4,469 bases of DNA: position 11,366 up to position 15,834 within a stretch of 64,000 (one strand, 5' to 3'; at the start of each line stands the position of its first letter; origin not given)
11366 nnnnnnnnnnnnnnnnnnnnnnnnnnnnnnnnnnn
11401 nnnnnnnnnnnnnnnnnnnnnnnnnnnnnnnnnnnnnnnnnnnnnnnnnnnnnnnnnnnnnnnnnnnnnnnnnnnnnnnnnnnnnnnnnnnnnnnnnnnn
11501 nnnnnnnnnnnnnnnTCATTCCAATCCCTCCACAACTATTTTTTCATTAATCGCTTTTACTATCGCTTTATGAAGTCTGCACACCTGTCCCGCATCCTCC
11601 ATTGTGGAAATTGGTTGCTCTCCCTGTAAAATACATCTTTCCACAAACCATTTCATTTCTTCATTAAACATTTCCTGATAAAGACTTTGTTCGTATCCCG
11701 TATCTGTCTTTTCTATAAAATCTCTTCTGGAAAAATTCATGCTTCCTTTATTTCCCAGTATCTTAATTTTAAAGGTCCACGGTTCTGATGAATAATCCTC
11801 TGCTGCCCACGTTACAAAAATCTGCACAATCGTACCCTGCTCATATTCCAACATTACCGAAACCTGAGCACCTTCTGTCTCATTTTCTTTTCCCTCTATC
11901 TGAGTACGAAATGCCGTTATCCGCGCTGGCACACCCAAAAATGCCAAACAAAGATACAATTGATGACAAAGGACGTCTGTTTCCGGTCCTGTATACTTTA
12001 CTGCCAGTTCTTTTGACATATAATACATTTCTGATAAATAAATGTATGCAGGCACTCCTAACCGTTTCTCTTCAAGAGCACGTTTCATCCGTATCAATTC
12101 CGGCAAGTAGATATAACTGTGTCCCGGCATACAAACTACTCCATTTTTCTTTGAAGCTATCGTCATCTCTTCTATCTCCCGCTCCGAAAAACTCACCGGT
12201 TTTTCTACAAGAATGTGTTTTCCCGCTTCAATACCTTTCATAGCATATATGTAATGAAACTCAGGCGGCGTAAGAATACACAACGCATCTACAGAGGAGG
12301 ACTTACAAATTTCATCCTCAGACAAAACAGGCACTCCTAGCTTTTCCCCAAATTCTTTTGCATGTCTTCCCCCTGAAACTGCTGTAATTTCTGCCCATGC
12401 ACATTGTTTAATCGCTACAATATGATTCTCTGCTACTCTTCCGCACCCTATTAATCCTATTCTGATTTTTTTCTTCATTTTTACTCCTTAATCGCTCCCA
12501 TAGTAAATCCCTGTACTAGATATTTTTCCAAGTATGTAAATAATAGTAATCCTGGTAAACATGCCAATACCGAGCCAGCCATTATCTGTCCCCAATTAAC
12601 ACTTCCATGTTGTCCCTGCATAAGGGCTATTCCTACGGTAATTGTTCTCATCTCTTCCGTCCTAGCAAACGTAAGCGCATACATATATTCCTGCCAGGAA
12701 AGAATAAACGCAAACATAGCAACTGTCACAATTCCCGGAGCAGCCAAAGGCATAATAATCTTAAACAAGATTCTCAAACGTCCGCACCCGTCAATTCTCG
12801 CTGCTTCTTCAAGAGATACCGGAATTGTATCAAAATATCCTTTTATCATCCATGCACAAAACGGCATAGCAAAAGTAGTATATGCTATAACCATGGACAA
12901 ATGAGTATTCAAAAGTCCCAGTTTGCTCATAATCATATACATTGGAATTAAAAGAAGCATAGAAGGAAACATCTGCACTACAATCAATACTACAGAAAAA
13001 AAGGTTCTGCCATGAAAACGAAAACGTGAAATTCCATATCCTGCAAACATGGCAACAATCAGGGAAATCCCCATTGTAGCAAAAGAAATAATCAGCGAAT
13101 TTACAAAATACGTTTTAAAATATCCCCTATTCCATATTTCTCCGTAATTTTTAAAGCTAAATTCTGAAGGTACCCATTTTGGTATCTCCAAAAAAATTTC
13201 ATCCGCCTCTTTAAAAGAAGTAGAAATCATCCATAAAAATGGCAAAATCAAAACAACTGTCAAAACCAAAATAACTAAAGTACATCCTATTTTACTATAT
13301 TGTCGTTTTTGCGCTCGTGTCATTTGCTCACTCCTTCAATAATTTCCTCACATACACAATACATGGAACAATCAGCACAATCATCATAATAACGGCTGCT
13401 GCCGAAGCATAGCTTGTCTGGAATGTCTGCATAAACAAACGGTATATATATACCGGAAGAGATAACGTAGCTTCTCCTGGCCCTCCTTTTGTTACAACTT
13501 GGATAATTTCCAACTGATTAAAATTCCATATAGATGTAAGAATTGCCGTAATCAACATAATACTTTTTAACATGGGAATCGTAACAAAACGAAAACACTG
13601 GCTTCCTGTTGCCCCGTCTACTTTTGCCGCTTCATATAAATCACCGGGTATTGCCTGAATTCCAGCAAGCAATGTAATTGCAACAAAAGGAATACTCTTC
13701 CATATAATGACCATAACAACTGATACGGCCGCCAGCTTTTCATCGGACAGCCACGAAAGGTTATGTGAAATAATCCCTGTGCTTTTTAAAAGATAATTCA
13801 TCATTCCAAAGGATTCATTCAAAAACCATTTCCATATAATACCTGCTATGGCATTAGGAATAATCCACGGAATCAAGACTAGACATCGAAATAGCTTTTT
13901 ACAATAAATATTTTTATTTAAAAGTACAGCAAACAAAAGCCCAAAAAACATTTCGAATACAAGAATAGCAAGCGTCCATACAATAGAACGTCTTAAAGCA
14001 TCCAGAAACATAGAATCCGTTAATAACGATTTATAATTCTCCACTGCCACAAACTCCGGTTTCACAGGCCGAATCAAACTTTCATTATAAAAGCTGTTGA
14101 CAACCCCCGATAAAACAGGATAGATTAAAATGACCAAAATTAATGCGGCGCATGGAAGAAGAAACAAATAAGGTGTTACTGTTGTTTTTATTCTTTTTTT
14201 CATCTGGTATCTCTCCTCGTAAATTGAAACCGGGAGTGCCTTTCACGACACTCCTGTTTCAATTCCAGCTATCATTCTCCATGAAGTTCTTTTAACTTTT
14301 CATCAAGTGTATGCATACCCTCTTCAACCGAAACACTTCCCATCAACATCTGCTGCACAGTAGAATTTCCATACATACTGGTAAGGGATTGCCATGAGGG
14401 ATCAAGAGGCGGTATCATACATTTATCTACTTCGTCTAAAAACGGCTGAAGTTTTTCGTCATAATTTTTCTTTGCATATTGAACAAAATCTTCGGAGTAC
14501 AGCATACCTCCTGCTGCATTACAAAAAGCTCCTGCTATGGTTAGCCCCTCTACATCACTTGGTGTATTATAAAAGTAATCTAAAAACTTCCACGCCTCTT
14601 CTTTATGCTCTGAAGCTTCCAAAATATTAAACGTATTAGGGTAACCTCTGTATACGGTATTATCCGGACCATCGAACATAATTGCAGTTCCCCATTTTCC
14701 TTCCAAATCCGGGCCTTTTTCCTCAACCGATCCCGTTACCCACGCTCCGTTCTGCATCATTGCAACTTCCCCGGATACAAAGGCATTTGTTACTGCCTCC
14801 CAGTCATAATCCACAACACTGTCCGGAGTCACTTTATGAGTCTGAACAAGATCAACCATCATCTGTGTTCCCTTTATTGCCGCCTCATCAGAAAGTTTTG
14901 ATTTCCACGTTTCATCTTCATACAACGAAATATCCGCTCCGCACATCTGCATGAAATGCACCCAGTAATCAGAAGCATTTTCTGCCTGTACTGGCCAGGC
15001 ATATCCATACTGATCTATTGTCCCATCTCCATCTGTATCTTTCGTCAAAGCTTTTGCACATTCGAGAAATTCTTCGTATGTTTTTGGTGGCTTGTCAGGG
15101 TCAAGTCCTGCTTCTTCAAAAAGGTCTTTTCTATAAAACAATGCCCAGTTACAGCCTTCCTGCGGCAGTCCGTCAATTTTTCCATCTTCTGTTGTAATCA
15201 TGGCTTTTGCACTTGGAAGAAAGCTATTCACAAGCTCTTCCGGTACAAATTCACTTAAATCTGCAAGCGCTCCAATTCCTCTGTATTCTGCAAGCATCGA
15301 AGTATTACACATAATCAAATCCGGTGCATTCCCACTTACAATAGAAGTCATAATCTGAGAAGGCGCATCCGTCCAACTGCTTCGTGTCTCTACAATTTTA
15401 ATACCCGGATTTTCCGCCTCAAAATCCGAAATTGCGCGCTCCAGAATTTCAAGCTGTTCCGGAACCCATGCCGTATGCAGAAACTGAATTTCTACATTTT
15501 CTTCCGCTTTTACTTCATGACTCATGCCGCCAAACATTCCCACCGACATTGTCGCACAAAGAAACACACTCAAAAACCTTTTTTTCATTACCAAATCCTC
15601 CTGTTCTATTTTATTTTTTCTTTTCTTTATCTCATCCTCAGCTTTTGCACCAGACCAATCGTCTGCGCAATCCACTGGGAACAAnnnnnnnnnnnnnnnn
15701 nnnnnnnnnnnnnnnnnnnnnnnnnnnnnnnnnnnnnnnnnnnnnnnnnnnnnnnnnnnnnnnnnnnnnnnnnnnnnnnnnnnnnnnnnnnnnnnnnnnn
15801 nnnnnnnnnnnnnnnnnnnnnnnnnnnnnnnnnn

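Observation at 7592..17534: IclR-controlled non-phosphorylative sugar/sugar-acid pathway next to the microcompartment locus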

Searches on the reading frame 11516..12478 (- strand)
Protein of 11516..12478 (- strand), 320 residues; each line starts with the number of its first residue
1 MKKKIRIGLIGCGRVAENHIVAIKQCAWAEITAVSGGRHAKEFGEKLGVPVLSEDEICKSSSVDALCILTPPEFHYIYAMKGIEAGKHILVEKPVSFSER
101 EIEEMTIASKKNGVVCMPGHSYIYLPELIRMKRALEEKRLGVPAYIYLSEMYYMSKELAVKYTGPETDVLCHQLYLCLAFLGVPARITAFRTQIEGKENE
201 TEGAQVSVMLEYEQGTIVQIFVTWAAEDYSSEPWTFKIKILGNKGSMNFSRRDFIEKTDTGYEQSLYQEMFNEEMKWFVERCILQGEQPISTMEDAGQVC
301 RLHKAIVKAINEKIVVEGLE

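Call 4: search_protein_families(library=pfam, proteins=[window:11516-12478:-])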
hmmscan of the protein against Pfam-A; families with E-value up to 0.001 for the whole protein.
window:11516-12478:- (320 aa): 3 families
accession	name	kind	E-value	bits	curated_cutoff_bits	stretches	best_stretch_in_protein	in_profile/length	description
PF01408.29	GFO_IDH_MocA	-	3.8e-22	79.6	24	1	5-120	1-120/120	Oxidoreductase family, NAD-binding Rossmann fold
PF22725.1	GFO_IDH_MocA_C3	-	1.6e-09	38.2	27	1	130-247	3-123/124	GFO/IDH/MocA C-terminal domain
PF02894.22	GFO_IDH_MocA_C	-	4.2e-06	27.2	22.9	1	160-315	37-215/218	Oxidoreductase family, C-terminal alpha/beta domain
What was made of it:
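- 11516..12478 (-): Gfo1 (= 'GfoB' of the module): NAD(P) oxidoreductase. Proposed to be a sugar 1-dehydrogenase that makes the lactone. Pfam GFO_IDH_MocA N and C domains (call 4).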

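Call 5: search_protein_families(library=ncbifam, proteins=[window:11516-12478:-], max_evalue=0.00001)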
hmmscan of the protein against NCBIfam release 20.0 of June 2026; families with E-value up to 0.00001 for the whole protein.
window:11516-12478:- (320 aa): 7 families
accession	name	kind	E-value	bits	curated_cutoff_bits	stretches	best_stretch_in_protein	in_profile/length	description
TIGR04380.1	myo_inos_iolG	equivalog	1.3e-25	90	355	1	4-316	1-329/330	inositol 2-dehydrogenase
NF040723.1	UDP-GlcNAcDh_Arch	equivalog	3.1e-17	63.1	450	1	5-295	1-286/302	UDP-N-acetylglucosamine 3-dehydrogenase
NF008607.0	PRK11579.1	subfamily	2.4e-13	49.8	330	1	1-217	1-223/346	oxidoreductase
NF052479.1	LevoglcsnDh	equivalog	3.1e-13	49.2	650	1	3-141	2-152/386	levoglucosan dehydrogenase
NF041392.1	XylDh_Gfo6_Halo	equivalog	6.6e-10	38.3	350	1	3-147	15-167/350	D-xylose 1-dehydrogenase Gfo6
NF052679.1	InsChiInosDhIolG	equivalog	3.2e-09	36.3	540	1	5-149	3-154/343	bifunctional inositol 2-dehydrogenase/D-chiro-inositol 1-dehydrogenase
NF007574.0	PRK10206.1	equivalog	1.7e-07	30.6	352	1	55-142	58-145/345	oxidoreductase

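Call 26: search_solved_structures(query=window:11516-12478:-, max_evalue=1e-10)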
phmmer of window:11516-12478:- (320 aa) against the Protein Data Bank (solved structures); distinct sequences matched with E-value up to 1e-10: 19.
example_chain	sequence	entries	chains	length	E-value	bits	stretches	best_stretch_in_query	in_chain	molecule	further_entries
3e9m_A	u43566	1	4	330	2.2e-16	63.4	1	4-278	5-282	Oxidoreductase, Gfo/Idh/MocA family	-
1zh8_A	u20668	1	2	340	6.9e-15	58.5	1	3-146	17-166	oxidoreductase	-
3ezy_A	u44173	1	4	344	2.4e-13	53.4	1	5-316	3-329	Dehydrogenase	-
8w9s_A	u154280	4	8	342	3.8e-13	52.8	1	3-305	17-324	NADH-dependent dihydrogenase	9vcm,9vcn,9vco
6nor_A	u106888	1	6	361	4.9e-13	52.4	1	46-244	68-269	Putative NAD dependent dehydrogenase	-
7xr9_A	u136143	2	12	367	6.3e-13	52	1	3-143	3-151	DgpA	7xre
1ydw_A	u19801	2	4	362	9.9e-13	51.4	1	3-141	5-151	AX110P-like protein | Probable oxidoreductase At4g09670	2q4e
2glx_A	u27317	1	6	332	1.2e-12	51.2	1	6-159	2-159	1,5-anhydro-D-fructose reductase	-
9azo_A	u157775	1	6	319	1.9e-12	50.5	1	1-130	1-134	PmdC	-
3rbv_A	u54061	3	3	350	4e-12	49.4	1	4-141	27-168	Sugar 3-ketoreductase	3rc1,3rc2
3rc7_A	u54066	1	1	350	4.1e-12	49.4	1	4-141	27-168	Sugar 3-ketoreductase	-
6jw6_A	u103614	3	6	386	4.3e-12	49.3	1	3-277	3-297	Dehydrogenase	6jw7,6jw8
3rcb_A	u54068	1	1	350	1.4e-11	47.6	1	4-141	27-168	Sugar 3-ketoreductase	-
4had_A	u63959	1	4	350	1.9e-11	47.2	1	4-149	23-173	Probable oxidoreductase protein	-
4koa_A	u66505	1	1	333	2.2e-11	47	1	5-154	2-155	1,5-anhydro-D-fructose reductase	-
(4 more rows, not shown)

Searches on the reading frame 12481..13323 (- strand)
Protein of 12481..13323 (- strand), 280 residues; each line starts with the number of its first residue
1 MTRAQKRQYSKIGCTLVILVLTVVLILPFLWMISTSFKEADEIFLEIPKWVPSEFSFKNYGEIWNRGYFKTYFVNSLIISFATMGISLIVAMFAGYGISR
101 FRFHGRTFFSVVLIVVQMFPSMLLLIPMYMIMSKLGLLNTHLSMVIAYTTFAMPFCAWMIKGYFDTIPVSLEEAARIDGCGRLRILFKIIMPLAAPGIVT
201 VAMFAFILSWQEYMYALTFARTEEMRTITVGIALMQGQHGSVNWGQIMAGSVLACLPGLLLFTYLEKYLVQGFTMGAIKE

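Call 4: search_protein_families(library=pfam, proteins=[window:12481-13323:-])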
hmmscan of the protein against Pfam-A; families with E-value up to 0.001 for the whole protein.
window:12481-13323:- (280 aa): 1 family
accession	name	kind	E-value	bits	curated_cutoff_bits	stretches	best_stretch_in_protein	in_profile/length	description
PF00528.27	BPD_transp_1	-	6.6e-21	75.3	26.4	1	88-272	2-181/184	Binding-protein-dependent transport system inner membrane component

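Call 5: search_protein_families(library=ncbifam, proteins=[window:12481-13323:-], max_evalue=0.00001)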
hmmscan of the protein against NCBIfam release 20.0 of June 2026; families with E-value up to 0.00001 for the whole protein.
window:12481-13323:- (280 aa): 17 families
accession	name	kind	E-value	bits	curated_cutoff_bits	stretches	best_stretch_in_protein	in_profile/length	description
NF040932.1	ABC_arch_GlcU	equivalog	9.1e-37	127.2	340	1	15-274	6-265/272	glucose ABC transporter permease GlcU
NF008231.0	PRK10998.1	equivalog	4.7e-34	118.3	261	1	5-279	7-295/296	maltose ABC transporter permease MalG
NF008210.0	PRK10973.1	equivalog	5.9e-30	104.9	297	1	7-273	5-276/281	sn-glycerol-3-phosphate ABC transporter permease UgpE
NF007047.0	PRK09500.1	equivalog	1.5e-20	73.9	326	1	18-213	11-200/257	spermidine/putrescine ABC transporter permease PotC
TIGR01581.1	Mo_ABC_porter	hypoth_equivalog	4.9e-14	52.4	210.3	1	74-234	20-196/225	ABC transporter permease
NF006939.0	PRK09421.1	equivalog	1.4e-12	47.5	262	1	76-267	15-222/230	molybdate ABC transporter permease subunit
TIGR03262.1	PhnU2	equivalog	1.8e-11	43.4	593.25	1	14-212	7-204/546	putative 2-aminoethylphosphonate ABC transporter permease subunit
TIGR02141.1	modB_ABC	equivalog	3e-11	43.4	182.6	1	76-265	3-205/208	molybdate ABC transporter permease subunit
NF011624.0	PRK15050.1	equivalog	1.7e-10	40.5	247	1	8-230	22-249/297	2-aminoethylphosphonate ABC transporter permease subunit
NF007044.0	PRK09497.1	equivalog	1.5e-09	37.7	348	0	6-144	4-136/285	spermidine/putrescine ABC transporter permease PotB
NF043073.1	MMSYN1_0195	equivalog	2.9e-09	35.7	1250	1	20-214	12-200/1021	spermidine/putrescine ABC transporter permease/substrate-binding protein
NF007963.0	PRK10683.1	equivalog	6.5e-08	32.3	489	0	126-247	169-287/317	putrescine ABC transporter permease PotH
NF040839.1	tungstate_WtpB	equivalog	1.2e-07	31.6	340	1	73-208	46-192/251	tungstate ABC transporter permease WtpB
TIGR00974.1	3a0107s02c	equivalog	1.2e-07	31.2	193.45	1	16-203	6-191/272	phosphate ABC transporter permease PstA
NF007889.0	PRK10592.1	equivalog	3.1e-07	30.3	476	1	16-216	13-215/281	putrescine ABC transporter permease PotI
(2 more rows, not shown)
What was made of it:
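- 12481..13323 (-): ABC permease 2. Best NCBIfam matches are GlcU, MalG and UgpE, all below cut-off (call 5).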

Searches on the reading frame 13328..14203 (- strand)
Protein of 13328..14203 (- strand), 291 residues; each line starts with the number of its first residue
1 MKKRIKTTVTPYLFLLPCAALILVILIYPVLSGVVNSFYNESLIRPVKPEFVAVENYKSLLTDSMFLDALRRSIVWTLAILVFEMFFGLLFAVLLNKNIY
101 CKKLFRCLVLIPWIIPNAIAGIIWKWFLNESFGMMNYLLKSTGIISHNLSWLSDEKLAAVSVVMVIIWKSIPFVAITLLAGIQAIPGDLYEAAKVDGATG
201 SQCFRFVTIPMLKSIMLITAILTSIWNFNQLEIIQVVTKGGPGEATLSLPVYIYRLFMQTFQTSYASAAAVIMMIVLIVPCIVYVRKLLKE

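Call 4: search_protein_families(library=pfam, proteins=[window:13328-14203:-])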
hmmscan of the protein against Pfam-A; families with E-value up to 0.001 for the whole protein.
window:13328-14203:- (291 aa): 1 family
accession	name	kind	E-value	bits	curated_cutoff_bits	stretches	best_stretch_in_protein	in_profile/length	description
PF00528.27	BPD_transp_1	-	1.4e-19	71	26.4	1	86-280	3-170/184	Binding-protein-dependent transport system inner membrane component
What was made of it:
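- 13328..14203 (-): ABC permease 1. Pfam BPD_transp_1 (call 4).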

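Call 5: search_protein_families(library=ncbifam, proteins=[window:13328-14203:-], max_evalue=0.00001)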
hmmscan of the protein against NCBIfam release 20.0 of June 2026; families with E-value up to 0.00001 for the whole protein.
window:13328-14203:- (291 aa): 19 families
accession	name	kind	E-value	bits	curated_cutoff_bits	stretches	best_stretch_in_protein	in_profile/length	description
NF007852.0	PRK10561.1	equivalog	4.7e-32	112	335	1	5-286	8-286/295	sn-glycerol-3-phosphate ABC transporter permease UgpA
NF040931.1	ABC_arch_GlcT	equivalog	6.2e-32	111.3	360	1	20-281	6-262/278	glucose ABC transporter permease GlcT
NF008232.0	PRK10999.1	equivalog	2.5e-29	102.4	392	1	51-285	264-510/520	maltose ABC transporter permease MalF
TIGR01581.1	Mo_ABC_porter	hypoth_equivalog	3.8e-15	56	210.3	1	57-279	10-221/225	ABC transporter permease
TIGR03262.1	PhnU2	equivalog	7e-15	54.7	593.25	1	18-284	10-249/546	putative 2-aminoethylphosphonate ABC transporter permease subunit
TIGR00969.1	3a0106s02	subfamily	7.3e-15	55.2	240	1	53-280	46-262/272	sulfate ABC transporter permease subunit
TIGR02139.1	permease_CysT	equivalog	1.2e-12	48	246.1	1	52-279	34-250/265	sulfate ABC transporter permease subunit CysT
TIGR02140.1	permease_CysW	equivalog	1.5e-12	47.6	329.1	1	53-282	32-250/261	sulfate ABC transporter permease subunit CysW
NF008620.0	PRK11602.1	equivalog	1.9e-11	43.7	442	1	58-281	54-266/291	sulfate/thiosulfate ABC transporter permease CysW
NF007963.0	PRK10683.1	equivalog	1.1e-10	41.4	489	1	52-287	81-308/317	putrescine ABC transporter permease PotH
TIGR02141.1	modB_ABC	equivalog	1.5e-10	41.1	182.6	1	78-283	8-200/208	molybdate ABC transporter permease subunit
NF008208.0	PRK10971.1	equivalog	1.6e-10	40.9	415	1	53-281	43-261/277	sulfate/thiosulfate ABC transporter permease CysT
NF011624.0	PRK15050.1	equivalog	6.1e-10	38.7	247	1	5-279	18-277/297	2-aminoethylphosphonate ABC transporter permease subunit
NF040839.1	tungstate_WtpB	equivalog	4.3e-09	36.4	340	1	55-288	31-247/251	tungstate ABC transporter permease WtpB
NF007044.0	PRK09497.1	equivalog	1.4e-08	34.6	348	1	20-286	18-273/285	spermidine/putrescine ABC transporter permease PotB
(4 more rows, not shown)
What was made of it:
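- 13328..14203 (-): Best NCBIfam matches are UgpA, GlcT and MalF, all below cut-off (call 5).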

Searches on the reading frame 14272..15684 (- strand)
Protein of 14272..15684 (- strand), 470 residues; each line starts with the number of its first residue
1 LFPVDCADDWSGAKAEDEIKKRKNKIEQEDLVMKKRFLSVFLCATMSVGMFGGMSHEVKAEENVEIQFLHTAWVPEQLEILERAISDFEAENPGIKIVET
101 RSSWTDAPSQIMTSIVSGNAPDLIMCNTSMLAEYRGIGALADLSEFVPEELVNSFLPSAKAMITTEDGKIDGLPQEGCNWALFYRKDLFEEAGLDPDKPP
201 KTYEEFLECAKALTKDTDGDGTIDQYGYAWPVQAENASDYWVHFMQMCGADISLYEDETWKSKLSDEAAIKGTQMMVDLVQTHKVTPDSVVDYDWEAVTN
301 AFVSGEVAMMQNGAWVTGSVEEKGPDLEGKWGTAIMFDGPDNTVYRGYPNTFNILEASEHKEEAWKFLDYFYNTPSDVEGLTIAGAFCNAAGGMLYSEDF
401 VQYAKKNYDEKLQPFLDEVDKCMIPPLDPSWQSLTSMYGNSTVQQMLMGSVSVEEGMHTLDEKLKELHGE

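Call 4: search_protein_families(library=pfam, proteins=[window:14272-15684:-])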
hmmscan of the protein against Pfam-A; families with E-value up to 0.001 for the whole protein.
window:14272-15684:- (470 aa): 2 families
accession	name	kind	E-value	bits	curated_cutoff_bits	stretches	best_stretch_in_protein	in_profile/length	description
PF01547.30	SBP_bac_1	-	2.2e-44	153.1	26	1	80-374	9-303/307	Bacterial extracellular solute-binding protein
PF13416.11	SBP_bac_8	-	9.3e-32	111.3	27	1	84-377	2-249/279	Bacterial extracellular solute-binding protein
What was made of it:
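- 14272..15588 (-): Solute-binding protein of a CUT1-type ABC importer. Pfam SBP_bac_1/SBP_bac_8 (call 4).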

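Call 5: search_protein_families(library=ncbifam, proteins=[window:14272-15684:-], max_evalue=0.00001)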
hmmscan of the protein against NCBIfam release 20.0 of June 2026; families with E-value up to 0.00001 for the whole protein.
window:14272-15684:- (470 aa): 4 families
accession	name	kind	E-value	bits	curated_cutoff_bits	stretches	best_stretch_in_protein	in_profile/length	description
NF007011.0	PRK09474.1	equivalog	1.9e-12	46.7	291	1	88-379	53-317/396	maltose/maltodextrin ABC transporter substrate-binding protein MalE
NF008211.0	PRK10974.1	equivalog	2.8e-11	42.7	411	1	53-241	16-207/439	sn-glycerol-3-phosphate ABC transporter substrate-binding protein UgpB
TIGR03851.1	chitin_NgcE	equivalog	2.4e-07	30.1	399.65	1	104-321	77-296/450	N-acetylglucosamine/diacetylchitobiose ABC transporter substrate-binding protein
NF053763.1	ABCarbgalBndGanS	equivalog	3.9e-06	25.9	700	1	79-373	51-328/420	galactooligosaccharide ABC transporter substrate-binding protein GanS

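Call 29: search_solved_structures(query=window:14272-15588:-, max_evalue=1e-8)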
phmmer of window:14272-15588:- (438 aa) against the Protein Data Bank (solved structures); distinct sequences matched with E-value up to 1e-8: 41.
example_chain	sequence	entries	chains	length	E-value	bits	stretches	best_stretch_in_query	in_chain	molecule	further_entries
4qrz_A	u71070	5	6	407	4.6e-27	98.1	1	45-433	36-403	ABC-TYPE SUGAR TRANSPORTER | ABC transporter, substrate binding protein (Sugar)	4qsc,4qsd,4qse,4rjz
5ysb_A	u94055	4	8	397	4.1e-25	91.7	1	53-434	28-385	Lin1841 protein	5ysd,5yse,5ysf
5ci5_A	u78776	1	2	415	8.9e-24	87.3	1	48-435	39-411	Extracellular solute-binding protein family 1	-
1eu8_A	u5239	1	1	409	3.3e-23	85.4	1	40-434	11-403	TREHALOSE/MALTOSE BINDING PROTEIN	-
6dtq_A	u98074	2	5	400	6.7e-23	84.4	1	40-340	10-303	maltose-binding protein MalE3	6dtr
5f7v_A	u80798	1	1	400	4.7e-20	75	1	41-432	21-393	Lmo0181 protein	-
6rjy_A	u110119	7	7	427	6.9e-19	71.2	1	29-286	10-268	Arabino-oligosaccharids-binding protein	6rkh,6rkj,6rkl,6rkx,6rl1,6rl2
7x0i_A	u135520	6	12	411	1.3e-18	70.3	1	49-353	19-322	CbpB | CpbB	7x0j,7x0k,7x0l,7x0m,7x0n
4r9f_A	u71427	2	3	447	1.4e-17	66.9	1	77-197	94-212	MBP1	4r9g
6ffl_A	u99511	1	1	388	6.7e-17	64.6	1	30-348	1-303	Maltose/maltodextrin transport permease homologue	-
9xor_A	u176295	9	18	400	2.6e-16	62.7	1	45-342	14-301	maltose-binding protein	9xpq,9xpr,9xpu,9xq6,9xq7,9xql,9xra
3k01_A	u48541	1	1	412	1.3e-15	60.4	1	23-290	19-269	Acarbose/maltose binding protein GacH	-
3uor_A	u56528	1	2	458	2e-15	59.7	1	44-341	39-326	ABC transporter sugar binding protein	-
3jzj_A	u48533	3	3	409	3.1e-15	59.2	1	52-290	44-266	Acarbose/maltose binding protein GacH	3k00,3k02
9xf5_A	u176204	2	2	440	4.7e-15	58.5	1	24-339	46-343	ABC transporter substrate-binding protein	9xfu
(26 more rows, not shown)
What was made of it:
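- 14272..15588 (-): PDB relatives score 98 bits or less and bind assorted sugars (call 29).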
